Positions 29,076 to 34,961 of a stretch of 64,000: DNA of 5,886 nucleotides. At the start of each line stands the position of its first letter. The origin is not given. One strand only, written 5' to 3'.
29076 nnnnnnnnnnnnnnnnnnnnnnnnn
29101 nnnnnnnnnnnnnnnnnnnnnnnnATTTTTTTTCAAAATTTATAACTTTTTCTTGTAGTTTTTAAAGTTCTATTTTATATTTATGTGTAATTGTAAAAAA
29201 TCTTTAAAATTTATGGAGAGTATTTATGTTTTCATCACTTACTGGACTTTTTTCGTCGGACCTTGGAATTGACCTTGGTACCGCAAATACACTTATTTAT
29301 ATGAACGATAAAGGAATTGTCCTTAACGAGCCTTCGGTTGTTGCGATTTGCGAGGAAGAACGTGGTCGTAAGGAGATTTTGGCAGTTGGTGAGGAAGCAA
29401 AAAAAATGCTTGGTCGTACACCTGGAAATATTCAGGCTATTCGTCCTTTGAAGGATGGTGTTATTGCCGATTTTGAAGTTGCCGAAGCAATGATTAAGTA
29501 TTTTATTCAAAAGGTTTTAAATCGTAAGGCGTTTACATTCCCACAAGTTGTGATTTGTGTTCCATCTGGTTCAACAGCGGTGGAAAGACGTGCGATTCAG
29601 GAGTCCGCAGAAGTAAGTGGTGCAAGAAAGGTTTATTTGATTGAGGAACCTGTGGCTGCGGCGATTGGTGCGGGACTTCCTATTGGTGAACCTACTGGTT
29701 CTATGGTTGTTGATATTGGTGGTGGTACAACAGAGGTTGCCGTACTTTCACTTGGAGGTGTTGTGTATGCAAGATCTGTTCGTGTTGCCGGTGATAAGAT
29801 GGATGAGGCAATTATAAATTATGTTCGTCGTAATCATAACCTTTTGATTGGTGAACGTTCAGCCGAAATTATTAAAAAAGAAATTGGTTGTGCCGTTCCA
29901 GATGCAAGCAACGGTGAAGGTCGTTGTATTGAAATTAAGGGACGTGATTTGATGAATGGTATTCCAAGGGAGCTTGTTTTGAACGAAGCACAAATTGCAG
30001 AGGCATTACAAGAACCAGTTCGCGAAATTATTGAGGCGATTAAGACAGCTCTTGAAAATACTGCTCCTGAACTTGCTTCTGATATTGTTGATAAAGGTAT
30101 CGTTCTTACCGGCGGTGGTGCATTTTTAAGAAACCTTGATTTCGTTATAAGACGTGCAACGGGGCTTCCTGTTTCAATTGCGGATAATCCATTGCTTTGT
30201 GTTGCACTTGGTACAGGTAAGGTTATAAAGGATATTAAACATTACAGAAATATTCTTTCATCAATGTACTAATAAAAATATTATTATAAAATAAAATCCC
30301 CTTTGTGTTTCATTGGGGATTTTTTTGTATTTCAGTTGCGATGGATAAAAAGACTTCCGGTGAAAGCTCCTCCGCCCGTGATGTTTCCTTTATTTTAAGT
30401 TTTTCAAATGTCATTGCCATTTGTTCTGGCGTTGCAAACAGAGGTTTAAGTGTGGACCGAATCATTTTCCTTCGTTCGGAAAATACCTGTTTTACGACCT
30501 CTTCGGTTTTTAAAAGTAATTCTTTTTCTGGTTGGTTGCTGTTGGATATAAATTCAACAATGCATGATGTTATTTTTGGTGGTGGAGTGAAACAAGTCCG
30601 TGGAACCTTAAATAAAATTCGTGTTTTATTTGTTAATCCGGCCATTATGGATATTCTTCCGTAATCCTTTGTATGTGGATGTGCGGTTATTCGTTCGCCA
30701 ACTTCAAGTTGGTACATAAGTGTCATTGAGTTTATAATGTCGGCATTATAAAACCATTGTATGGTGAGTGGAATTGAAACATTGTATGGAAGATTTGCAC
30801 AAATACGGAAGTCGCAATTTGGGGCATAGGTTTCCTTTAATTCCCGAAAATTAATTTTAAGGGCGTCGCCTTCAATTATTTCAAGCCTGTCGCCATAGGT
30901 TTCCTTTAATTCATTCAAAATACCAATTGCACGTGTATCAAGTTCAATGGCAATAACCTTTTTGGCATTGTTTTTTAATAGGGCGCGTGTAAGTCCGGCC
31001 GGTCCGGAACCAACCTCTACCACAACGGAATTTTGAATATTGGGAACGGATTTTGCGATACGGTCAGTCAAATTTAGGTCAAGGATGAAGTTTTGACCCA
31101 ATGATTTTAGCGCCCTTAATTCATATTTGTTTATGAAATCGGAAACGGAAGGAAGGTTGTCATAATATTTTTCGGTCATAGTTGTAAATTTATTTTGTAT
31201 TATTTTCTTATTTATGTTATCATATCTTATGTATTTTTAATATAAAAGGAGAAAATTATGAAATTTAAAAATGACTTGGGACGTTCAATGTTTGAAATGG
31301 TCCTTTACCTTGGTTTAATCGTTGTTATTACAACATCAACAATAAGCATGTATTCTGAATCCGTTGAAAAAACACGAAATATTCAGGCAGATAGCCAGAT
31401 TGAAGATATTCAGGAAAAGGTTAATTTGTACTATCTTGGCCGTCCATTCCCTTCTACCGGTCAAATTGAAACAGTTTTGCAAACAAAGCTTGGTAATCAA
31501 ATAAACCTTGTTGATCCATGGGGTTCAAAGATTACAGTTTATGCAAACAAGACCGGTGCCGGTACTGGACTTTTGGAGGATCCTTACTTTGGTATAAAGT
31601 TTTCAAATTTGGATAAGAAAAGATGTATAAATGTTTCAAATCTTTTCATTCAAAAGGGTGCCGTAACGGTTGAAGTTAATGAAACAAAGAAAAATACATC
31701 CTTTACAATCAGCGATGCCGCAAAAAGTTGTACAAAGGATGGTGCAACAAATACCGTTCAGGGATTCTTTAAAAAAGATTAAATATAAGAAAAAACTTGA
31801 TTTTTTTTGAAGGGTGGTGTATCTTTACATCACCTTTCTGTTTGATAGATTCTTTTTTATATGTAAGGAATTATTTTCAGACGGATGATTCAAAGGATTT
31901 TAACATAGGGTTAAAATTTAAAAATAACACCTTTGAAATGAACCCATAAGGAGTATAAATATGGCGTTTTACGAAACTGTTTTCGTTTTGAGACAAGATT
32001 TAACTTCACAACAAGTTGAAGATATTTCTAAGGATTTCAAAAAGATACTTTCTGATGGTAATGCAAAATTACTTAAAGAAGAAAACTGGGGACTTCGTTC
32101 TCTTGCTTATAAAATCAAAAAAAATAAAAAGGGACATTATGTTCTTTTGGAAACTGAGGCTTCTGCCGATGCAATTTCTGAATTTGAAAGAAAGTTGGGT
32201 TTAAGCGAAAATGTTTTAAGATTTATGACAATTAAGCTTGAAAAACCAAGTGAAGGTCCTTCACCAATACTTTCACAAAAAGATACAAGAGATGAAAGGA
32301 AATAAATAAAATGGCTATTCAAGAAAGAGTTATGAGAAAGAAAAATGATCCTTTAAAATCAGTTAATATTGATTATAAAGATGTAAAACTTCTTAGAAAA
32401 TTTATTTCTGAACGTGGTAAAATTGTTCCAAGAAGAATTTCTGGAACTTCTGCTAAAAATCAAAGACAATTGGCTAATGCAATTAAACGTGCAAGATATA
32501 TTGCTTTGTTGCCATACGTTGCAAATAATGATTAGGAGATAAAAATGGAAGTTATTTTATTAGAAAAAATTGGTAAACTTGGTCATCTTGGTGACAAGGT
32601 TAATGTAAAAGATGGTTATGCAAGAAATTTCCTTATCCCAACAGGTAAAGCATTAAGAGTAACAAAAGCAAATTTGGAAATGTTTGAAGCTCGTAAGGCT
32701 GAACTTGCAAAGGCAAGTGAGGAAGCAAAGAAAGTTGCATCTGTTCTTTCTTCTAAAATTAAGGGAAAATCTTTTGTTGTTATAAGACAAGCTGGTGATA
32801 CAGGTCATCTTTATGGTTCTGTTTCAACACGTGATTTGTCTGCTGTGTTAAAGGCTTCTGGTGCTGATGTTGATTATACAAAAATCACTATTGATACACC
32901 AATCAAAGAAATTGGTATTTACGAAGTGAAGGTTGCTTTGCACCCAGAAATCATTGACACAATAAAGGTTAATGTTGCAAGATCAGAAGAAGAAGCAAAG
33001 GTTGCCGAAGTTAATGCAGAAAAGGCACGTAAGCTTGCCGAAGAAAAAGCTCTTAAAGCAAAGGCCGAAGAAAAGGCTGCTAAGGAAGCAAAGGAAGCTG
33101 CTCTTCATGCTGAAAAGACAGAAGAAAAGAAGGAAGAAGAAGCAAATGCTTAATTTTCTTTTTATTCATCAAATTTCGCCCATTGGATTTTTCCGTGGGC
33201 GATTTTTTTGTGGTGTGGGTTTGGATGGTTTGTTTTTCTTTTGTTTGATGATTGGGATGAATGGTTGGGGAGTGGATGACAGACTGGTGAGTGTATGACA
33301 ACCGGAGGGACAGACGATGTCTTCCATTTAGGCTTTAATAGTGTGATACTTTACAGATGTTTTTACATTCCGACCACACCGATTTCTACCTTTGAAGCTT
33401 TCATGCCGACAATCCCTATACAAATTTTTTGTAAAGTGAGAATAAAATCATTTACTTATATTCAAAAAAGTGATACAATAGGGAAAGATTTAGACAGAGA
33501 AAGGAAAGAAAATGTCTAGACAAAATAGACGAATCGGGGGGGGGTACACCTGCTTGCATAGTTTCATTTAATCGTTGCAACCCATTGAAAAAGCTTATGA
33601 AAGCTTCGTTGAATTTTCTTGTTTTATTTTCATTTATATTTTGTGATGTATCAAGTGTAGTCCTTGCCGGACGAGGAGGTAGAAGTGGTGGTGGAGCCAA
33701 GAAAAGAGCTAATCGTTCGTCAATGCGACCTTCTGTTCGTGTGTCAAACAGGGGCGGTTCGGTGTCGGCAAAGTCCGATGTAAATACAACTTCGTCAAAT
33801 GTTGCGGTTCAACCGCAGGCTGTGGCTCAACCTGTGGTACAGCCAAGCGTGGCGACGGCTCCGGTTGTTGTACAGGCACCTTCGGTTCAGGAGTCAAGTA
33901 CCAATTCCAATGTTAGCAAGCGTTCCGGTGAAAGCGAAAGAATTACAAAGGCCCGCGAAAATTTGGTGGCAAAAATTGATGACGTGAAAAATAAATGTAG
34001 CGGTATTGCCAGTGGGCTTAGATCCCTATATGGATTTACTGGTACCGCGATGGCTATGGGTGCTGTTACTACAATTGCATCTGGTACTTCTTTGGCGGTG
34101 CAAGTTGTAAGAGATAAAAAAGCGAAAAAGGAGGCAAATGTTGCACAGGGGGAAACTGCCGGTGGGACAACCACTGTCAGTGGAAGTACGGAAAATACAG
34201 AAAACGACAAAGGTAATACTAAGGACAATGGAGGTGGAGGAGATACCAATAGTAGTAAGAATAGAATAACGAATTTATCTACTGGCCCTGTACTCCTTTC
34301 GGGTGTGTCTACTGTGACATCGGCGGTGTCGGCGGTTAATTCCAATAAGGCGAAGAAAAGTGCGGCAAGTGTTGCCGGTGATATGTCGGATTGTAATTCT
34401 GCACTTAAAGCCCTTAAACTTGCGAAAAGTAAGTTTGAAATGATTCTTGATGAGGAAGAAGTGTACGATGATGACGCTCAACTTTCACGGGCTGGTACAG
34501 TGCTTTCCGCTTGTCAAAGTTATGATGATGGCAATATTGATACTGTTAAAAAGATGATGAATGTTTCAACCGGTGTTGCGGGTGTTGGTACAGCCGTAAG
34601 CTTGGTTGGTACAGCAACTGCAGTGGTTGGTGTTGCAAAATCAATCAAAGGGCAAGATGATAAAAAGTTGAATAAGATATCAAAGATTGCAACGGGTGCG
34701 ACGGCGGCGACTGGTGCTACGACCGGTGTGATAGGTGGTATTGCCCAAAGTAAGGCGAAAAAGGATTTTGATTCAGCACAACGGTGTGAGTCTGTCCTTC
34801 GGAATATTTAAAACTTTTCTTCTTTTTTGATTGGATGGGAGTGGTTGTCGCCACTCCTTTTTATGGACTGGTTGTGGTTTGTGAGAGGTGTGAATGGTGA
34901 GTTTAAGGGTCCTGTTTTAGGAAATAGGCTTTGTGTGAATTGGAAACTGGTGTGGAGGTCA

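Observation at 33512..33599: G9 homopolymer embedded in a short RBS-bearing leader ORF, a candidate translational phase-variation switch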

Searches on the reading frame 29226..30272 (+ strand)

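Call 9: search_protein_families(library=pfam, proteins=[window:29226-30272:+], max_evalue=0.01)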
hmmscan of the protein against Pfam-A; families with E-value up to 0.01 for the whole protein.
window:29226-30272:+ (348 aa): 7 families
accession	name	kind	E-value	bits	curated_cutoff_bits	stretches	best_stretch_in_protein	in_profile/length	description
PF06723.19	MreB_Mbl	-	7.8e-148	492.1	27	1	11-340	2-325/327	MreB/Mbl protein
PF00012.26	HSP70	-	2.5e-14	52.9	20.6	1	105-330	133-368/599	Hsp70 protein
PF14450.12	FtsA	-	2.3e-12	47.8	31.8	1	160-328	1-126/127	Cell division protein FtsA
PF00022.25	Actin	-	4.4e-12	45.7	27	1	34-203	29-190/410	Actin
PF11104.14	PilM_2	-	2.9e-08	33.5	27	0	158-199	181-222/340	Type IV pilus assembly protein PilM;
PF06277.17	EutA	-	0.003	17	27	0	160-215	146-205/475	Ethanolamine utilisation protein EutA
PF08841.16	DDR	-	0.0044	16.5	24.6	1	140-196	116-172/328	Diol dehydratase reactivase ATPase-like domain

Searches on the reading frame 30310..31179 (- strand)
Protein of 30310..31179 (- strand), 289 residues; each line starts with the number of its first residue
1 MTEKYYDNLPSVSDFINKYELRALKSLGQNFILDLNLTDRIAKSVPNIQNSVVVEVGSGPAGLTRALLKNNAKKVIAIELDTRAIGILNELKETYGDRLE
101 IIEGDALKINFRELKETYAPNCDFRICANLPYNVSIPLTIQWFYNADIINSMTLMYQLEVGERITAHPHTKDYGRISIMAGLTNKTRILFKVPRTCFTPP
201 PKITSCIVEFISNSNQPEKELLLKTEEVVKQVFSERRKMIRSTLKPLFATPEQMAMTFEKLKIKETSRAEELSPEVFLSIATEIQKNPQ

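Call 9: search_protein_families(library=pfam, proteins=[window:30310-31179:-], max_evalue=0.01)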
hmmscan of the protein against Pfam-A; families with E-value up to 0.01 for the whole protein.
window:30310-31179:- (289 aa): 5 families
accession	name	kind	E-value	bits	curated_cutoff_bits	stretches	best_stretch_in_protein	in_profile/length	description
PF00398.26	RrnaAD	-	5.3e-48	163.8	24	1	25-286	6-263/263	Ribosomal RNA adenine dimethylase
PF13649.12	Methyltransf_25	-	8e-05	23.7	27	1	53-113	1-62/97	Methyltransferase domain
PF01728.25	FtsJ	-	0.00064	20.1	24.1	1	49-128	21-98/181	FtsJ-like methyltransferase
PF08241.18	Methyltransf_11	-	0.0028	18.7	21.2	1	54-113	1-58/95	Methyltransferase domain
PF05185.22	PRMT5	-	0.0091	16.3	22.9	0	37-111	51-131/171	PRMT5 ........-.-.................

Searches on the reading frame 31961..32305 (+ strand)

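Call 9: search_protein_families(library=pfam, proteins=[window:31961-32305:+], max_evalue=0.01)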
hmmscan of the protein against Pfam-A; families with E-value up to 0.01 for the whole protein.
window:31961-32305:+ (114 aa): 1 family
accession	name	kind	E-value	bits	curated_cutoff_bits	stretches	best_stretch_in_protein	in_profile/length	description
PF01250.22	Ribosomal_S6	-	4.1e-30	104.3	27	1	4-92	2-90/90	Ribosomal protein S6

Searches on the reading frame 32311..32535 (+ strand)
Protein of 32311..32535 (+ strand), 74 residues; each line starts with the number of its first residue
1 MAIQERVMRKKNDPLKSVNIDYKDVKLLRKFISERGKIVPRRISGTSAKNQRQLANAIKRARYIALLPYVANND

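Call 9: search_protein_families(library=pfam, proteins=[window:32311-32535:+], max_evalue=0.01)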
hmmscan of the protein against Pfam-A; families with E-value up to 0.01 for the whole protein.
window:32311-32535:+ (74 aa): 1 family
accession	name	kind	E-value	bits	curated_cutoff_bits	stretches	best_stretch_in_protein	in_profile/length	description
PF01084.26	Ribosomal_S18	-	3.6e-28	97.9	21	1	18-67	3-52/52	Ribosomal protein S18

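Call 64: find_encoding_contigs(protein=window:32311-32535:+, flank=3000, max_places=10)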
Protein window:32311-32535:+ (74 aa): 20 contigs read that carry it; 9 places shown.
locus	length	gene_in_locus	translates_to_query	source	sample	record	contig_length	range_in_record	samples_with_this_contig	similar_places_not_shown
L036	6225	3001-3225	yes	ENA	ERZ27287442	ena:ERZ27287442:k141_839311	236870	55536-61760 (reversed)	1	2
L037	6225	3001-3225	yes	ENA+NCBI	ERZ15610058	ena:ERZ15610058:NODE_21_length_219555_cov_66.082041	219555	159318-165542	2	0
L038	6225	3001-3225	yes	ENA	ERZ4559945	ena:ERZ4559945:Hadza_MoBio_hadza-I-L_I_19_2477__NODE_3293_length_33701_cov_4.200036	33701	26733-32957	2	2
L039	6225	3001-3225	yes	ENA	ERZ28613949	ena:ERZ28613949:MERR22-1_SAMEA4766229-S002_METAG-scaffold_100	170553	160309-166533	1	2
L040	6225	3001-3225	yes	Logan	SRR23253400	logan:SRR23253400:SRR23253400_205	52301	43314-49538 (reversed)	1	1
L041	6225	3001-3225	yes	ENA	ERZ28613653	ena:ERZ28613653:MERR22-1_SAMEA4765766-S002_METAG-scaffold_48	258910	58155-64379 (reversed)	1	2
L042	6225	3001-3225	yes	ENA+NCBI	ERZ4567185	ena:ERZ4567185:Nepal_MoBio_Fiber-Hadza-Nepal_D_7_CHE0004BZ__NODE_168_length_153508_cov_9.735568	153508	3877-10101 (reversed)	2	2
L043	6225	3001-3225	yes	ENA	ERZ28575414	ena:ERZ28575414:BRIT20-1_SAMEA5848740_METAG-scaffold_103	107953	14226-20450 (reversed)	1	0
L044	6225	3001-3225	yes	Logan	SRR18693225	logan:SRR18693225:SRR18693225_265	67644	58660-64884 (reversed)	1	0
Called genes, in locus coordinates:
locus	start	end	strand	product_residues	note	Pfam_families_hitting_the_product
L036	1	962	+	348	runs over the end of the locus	PF00022:Actin, PF06723:MreB_Mbl, PF11104:PilM_2 (faint), PF00012:HSP70, PF14450:FtsA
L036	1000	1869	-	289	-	PF00398:RrnaAD, PF13649:Methyltransf_25 (faint)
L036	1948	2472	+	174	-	PF08805:PilS (weak)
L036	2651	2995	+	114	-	PF01250:Ribosomal_S6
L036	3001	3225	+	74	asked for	PF01084:Ribosomal_S18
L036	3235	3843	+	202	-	PF01281:Ribosomal_L9_N, PF03948:Ribosomal_L9_C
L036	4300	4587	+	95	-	PF01541:GIY-YIG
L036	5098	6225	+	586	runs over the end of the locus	-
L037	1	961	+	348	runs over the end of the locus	PF00022:Actin, PF06723:MreB_Mbl, PF11104:PilM_2 (faint), PF00012:HSP70, PF14450:FtsA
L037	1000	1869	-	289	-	PF00398:RrnaAD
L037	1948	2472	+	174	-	PF08805:PilS (weak)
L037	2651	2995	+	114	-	PF01250:Ribosomal_S6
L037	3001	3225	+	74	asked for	PF01084:Ribosomal_S18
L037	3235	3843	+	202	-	PF01281:Ribosomal_L9_N, PF03948:Ribosomal_L9_C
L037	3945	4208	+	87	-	-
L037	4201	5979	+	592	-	-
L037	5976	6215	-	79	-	-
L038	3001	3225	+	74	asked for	PF01084:Ribosomal_S18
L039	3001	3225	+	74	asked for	PF01084:Ribosomal_S18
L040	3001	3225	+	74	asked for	PF01084:Ribosomal_S18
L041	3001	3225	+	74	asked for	PF01084:Ribosomal_S18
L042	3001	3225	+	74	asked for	PF01084:Ribosomal_S18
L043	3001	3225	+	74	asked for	PF01084:Ribosomal_S18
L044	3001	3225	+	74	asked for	PF01084:Ribosomal_S18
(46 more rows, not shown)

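Call 79: find_homologous_proteins(query=L037:4201-5979:+, max_evalue=1e-20)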
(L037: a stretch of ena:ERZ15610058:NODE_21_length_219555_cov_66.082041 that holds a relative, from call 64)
Query L037:4201-5979:+ (592 aa): 6 proteins with E <= 1e-20 among 8000 candidates.
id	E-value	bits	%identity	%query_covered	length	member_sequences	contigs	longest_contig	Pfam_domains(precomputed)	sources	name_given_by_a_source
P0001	4.2e-202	691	87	36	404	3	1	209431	-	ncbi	-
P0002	8.6e-200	683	86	36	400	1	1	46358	-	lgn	-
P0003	2.6e-199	682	88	36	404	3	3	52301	-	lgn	-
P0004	1.1e-63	234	46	29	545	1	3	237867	-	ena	-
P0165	1.4e-29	122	32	42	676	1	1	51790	-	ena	-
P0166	3.5e-29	120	38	33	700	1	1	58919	-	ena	-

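Call 81: find_encoding_contigs(protein=P0165, flank=5000, max_places=5)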
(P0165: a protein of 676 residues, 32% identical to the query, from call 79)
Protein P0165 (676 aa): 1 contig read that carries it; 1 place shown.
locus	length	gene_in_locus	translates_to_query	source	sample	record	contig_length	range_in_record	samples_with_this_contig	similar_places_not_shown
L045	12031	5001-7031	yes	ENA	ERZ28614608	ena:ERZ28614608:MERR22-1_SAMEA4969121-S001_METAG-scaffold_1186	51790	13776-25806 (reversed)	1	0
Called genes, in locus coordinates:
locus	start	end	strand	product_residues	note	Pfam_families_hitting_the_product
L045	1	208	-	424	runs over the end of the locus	PF00464:SHMT, PF00155:Aminotran_1_2 (weak), PF01212:Beta_elim_lyase (weak), PF01041:DegT_DnrJ_EryC1 (weak)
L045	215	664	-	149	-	PF02502:LacAB_rpiB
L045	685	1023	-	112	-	PF04519:Bactofilin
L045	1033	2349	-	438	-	PF01551:Peptidase_M23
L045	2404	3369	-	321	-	-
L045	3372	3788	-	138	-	PF02472:ExbD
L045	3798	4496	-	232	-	PF01618:MotA_ExbB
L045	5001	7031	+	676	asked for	-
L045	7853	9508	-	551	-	PF00118:Cpn60_TCP1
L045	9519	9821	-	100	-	PF00166:Cpn10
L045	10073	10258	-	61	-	-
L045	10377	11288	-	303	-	PF07722:Peptidase_C26, PF00117:GATase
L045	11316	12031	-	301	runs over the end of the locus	PF01427:Peptidase_M15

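Call 82: find_encoding_contigs(protein=P0166, flank=5000, max_places=5)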
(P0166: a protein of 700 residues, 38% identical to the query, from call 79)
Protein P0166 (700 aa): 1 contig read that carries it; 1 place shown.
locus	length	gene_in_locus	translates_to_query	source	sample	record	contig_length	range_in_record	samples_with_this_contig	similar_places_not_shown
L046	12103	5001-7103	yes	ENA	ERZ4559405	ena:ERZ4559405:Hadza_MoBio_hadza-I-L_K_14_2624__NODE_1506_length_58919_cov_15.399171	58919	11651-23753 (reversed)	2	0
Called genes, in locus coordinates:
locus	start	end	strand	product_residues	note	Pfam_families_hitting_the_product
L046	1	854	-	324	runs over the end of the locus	PF00535:Glycos_transf_2, PF10111:Glyco_tranf_2_2, PF13506:Glyco_transf_21 (weak), PF13641:Glyco_tranf_2_3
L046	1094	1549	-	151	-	PF01467:CTP_transf_like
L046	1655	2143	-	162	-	PF01381:HTH_3, PF12844:HTH_19 (weak), PF13560:HTH_31 (weak)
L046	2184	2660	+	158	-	-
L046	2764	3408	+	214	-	PF01726:LexA_DNA_bind, PF00717:Peptidase_S24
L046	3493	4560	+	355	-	PF00154:RecA_N, PF08423:Rad51, PF06745:ATPase (weak), PF01637:ATPase_2 (faint), PF27531:MT3502_N (weak), PF21096:RecA_C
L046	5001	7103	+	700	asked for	-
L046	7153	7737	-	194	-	PF00814:TsaD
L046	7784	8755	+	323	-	PF00989:PAS (weak), PF13426:PAS_9, PF00990:GGDEF, PF24898:GGDEF_GdpP (weak)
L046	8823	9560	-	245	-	PF00106:adh_short, PF08659:KR, PF13561:adh_short_C2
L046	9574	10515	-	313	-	PF00698:Acyl_transf_1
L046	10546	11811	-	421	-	PF02403:Seryl_tRNA_N, PF00587:tRNA-synt_2b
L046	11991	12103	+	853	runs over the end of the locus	PF01751:Toprim, PF01131:Topoisom_bac, PF01396:Zn_ribbon_Top1, PF13368:Toprim_C_rpt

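Call 89: search_protein_families(library=ncbifam, proteins=[P0165], max_evalue=0.01)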
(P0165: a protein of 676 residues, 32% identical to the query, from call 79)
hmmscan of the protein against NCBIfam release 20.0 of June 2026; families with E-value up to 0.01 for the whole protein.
P0165 (676 aa): 0 families

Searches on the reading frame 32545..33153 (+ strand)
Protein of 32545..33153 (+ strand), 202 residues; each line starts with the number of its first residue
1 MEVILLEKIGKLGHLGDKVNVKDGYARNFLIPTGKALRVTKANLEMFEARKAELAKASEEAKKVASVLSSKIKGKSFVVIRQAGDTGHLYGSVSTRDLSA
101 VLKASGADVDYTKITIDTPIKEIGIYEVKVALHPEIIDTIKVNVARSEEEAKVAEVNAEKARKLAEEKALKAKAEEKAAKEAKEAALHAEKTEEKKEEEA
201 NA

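Call 33: find_encoding_contigs(protein=window:32545-33153:+, flank=2500, max_places=10)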
Protein window:32545-33153:+ (202 aa): 8 contigs read that carry it; 8 places shown.
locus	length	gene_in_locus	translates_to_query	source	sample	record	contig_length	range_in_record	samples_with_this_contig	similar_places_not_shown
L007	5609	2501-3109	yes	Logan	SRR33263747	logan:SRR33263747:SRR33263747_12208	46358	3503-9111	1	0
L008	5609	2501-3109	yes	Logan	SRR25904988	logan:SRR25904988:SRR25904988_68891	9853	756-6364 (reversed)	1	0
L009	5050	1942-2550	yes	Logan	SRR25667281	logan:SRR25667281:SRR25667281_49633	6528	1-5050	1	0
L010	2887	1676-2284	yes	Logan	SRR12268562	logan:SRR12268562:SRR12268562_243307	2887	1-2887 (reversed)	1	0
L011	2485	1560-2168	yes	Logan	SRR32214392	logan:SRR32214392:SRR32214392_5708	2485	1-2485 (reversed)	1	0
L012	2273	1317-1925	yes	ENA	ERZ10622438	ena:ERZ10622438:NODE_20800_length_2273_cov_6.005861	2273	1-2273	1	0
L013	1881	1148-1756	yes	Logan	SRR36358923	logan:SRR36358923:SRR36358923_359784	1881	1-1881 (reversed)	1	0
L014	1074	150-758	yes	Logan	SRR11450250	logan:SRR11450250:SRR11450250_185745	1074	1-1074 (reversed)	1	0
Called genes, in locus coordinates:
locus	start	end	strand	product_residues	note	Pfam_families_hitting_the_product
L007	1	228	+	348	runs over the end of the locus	PF00022:Actin, PF06723:MreB_Mbl, PF11104:PilM_2 (faint), PF00012:HSP70, PF14450:FtsA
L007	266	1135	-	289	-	PF00398:RrnaAD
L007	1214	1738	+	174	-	PF08805:PilS (weak)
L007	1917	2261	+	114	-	PF01250:Ribosomal_S6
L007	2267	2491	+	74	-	PF01084:Ribosomal_S18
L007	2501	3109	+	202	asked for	PF01281:Ribosomal_L9_N, PF03948:Ribosomal_L9_C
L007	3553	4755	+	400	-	-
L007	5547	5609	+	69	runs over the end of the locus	-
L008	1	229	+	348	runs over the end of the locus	PF00022:Actin, PF06723:MreB_Mbl, PF11104:PilM_2 (faint), PF00012:HSP70, PF14450:FtsA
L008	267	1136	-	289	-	PF00398:RrnaAD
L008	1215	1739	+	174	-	-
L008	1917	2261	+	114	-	PF01250:Ribosomal_S6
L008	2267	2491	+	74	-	PF01084:Ribosomal_S18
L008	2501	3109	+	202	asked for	PF01281:Ribosomal_L9_N, PF03948:Ribosomal_L9_C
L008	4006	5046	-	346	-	-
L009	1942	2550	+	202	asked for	PF01281:Ribosomal_L9_N, PF03948:Ribosomal_L9_C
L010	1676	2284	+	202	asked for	PF01281:Ribosomal_L9_N, PF03948:Ribosomal_L9_C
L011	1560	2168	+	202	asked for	PF01281:Ribosomal_L9_N, PF03948:Ribosomal_L9_C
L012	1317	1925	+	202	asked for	PF01281:Ribosomal_L9_N, PF03948:Ribosomal_L9_C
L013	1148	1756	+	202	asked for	PF01281:Ribosomal_L9_N, PF03948:Ribosomal_L9_C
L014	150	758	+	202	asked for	PF01281:Ribosomal_L9_N, PF03948:Ribosomal_L9_C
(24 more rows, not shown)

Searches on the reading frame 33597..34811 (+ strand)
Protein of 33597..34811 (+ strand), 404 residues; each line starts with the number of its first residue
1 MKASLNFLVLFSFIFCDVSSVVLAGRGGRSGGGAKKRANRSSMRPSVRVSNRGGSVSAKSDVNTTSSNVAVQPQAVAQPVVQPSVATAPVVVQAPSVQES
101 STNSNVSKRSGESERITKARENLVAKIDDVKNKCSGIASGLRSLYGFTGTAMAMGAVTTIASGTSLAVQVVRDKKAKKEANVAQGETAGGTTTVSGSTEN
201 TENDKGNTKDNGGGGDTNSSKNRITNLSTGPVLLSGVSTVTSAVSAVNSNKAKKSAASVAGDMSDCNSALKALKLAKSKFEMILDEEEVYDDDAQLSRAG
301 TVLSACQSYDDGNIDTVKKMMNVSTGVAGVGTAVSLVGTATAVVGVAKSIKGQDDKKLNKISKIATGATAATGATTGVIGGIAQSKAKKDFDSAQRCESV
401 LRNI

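Call 9: search_protein_families(library=pfam, proteins=[window:33597-34811:+], max_evalue=0.01)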
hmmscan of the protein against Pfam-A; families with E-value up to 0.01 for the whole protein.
window:33597-34811:+ (404 aa): 0 families

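Call 89: search_protein_families(library=ncbifam, proteins=[window:33597-34811:+], max_evalue=0.01)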
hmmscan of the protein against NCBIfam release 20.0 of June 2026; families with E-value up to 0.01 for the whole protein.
window:33597-34811:+ (404 aa): 0 families
